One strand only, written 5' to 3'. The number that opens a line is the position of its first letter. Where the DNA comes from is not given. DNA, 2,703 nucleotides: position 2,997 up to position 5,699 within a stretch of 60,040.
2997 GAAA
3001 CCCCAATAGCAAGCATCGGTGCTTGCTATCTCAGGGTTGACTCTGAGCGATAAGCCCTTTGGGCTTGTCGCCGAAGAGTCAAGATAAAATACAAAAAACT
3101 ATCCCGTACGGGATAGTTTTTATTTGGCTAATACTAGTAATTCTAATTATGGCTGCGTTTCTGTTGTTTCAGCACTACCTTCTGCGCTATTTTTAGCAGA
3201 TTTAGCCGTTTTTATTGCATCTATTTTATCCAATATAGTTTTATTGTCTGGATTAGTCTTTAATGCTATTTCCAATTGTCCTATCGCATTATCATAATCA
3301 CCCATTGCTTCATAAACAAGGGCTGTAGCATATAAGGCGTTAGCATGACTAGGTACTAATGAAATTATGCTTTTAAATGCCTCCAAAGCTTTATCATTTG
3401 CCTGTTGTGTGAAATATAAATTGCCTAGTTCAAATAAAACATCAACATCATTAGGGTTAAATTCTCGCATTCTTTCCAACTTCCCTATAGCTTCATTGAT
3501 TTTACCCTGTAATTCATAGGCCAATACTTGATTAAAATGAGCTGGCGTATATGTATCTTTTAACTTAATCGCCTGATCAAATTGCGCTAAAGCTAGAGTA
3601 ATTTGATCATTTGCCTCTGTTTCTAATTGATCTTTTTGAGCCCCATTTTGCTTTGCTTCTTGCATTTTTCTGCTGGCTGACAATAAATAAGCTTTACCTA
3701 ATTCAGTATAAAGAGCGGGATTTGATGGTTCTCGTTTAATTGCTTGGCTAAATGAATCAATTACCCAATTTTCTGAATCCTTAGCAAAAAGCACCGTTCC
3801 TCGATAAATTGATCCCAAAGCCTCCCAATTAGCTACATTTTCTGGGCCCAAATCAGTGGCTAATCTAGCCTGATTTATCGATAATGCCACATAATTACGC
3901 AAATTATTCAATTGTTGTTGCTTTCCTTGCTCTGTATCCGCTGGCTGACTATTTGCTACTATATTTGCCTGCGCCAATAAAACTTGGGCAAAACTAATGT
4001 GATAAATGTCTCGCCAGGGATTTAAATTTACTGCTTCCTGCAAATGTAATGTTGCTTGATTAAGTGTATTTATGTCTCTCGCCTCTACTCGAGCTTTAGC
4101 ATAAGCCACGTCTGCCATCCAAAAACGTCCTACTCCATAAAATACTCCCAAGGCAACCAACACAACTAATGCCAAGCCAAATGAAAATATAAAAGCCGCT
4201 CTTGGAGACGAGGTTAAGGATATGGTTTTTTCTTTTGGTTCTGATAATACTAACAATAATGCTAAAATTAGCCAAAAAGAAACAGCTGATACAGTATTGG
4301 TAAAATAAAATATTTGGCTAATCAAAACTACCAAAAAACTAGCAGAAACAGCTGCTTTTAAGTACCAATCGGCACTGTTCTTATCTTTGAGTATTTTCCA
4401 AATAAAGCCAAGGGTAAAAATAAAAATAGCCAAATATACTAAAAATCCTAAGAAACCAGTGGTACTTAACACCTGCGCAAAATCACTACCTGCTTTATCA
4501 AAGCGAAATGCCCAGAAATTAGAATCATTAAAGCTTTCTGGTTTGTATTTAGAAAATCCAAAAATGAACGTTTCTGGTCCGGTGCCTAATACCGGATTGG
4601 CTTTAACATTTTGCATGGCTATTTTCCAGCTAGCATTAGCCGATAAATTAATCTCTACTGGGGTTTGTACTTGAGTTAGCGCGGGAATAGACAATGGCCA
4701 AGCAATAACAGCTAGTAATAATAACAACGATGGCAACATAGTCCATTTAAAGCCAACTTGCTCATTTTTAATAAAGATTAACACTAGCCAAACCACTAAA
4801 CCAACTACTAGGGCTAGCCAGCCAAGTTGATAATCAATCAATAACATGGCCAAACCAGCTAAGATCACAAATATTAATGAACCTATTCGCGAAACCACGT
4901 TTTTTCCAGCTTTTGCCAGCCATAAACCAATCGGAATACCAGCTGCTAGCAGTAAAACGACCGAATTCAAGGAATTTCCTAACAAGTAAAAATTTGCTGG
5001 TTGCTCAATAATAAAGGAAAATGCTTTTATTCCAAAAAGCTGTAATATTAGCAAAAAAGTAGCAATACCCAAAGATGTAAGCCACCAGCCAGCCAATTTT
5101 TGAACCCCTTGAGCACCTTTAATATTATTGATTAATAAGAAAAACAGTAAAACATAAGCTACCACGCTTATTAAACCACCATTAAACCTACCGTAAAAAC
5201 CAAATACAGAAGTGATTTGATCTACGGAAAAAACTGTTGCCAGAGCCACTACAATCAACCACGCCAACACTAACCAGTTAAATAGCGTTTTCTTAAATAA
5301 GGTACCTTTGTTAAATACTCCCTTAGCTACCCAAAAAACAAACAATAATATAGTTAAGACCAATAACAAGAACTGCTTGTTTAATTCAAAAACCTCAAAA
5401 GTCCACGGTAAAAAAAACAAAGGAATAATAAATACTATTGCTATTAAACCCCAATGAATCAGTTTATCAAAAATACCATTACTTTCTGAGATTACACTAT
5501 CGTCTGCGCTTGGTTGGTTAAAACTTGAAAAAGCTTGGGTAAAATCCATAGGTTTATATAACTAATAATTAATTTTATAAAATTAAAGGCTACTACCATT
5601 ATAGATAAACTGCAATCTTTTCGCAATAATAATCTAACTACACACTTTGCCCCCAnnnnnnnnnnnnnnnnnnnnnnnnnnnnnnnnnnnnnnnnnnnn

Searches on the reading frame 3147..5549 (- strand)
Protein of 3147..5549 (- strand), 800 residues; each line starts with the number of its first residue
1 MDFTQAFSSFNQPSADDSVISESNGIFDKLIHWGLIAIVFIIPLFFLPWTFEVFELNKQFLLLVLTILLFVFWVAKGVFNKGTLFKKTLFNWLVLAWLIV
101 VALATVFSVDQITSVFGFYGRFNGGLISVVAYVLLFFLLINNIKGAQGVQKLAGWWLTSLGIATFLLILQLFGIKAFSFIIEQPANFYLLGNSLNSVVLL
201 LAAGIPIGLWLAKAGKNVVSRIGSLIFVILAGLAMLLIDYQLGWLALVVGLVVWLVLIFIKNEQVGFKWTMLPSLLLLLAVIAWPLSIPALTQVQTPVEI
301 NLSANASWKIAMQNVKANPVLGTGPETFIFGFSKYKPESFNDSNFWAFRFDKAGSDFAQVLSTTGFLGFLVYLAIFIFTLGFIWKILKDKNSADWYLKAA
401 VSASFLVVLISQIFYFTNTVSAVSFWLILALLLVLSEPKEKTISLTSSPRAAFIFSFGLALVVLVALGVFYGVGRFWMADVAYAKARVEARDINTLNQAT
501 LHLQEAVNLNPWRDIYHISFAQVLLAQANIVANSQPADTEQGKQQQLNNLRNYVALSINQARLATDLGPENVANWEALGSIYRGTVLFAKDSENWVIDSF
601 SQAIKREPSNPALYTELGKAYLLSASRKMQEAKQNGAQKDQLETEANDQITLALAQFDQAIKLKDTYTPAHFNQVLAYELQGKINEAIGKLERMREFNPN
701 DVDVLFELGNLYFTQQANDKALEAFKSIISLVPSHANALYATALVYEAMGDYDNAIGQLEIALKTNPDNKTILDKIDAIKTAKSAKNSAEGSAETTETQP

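Call 87: search_protein_families(library=pfam, proteins=[window:3147-5549:-], max_evalue=0.0001)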
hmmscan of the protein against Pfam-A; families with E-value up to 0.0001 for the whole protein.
window:3147-5549:- (800 aa): 15 families
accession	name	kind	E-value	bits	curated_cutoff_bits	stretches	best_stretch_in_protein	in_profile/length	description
PF13414.12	TPR_11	-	3.2e-17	62.4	26.8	0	709-750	1-42/42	TPR repeat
PF07719.23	TPR_2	-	1.1e-14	53.7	27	0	736-769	1-34/34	Tetratricopeptide repeat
PF13428.12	TPR_14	-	5.2e-14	51.8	23.5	0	737-773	2-38/44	Tetratricopeptide repeat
PF13431.12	TPR_17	-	8e-14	51.1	24.4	0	725-756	2-33/34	Tetratricopeptide repeat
PF00515.34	TPR_1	-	9.8e-14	50.9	27.8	0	736-769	1-34/34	Tetratricopeptide repeat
PF13432.12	TPR_16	-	2.6e-13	50.6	32.7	1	707-769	2-64/65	Tetratricopeptide repeat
PF14559.12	TPR_19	-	3.2e-11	43.8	25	1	681-738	4-61/68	Tetratricopeptide repeat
PF13174.12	TPR_6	-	2e-10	41.1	26.3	0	738-768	2-32/33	Tetratricopeptide repeat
PF04932.20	Wzy_C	-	2.3e-09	37.7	31.7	1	227-373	2-149/149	O-Antigen ligase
PF23914.1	TPR_CcmH_CycH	-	3.2e-08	34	42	0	646-735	62-154/158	Cytochrome c-type biogenesis protein H TPR domain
PF13371.12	TPR_9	-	2.2e-07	31.2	35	1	708-771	1-64/73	Tetratricopeptide repeat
PF12895.13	ANAPC3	-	3e-07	31.1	27.2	1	681-760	2-80/82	Anaphase-promoting complex, cyclosome, subunit 3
PF13181.12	TPR_8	-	9.9e-06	25.8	25.7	0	736-769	1-34/34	Tetratricopeptide repeat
PF13424.12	TPR_12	-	1.9e-05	25.2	30.1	0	706-763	7-72/77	Tetratricopeptide repeat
PF13176.12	TPR_7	-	5.6e-05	23.4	27.9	0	738-768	1-33/36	Tetratricopeptide repeat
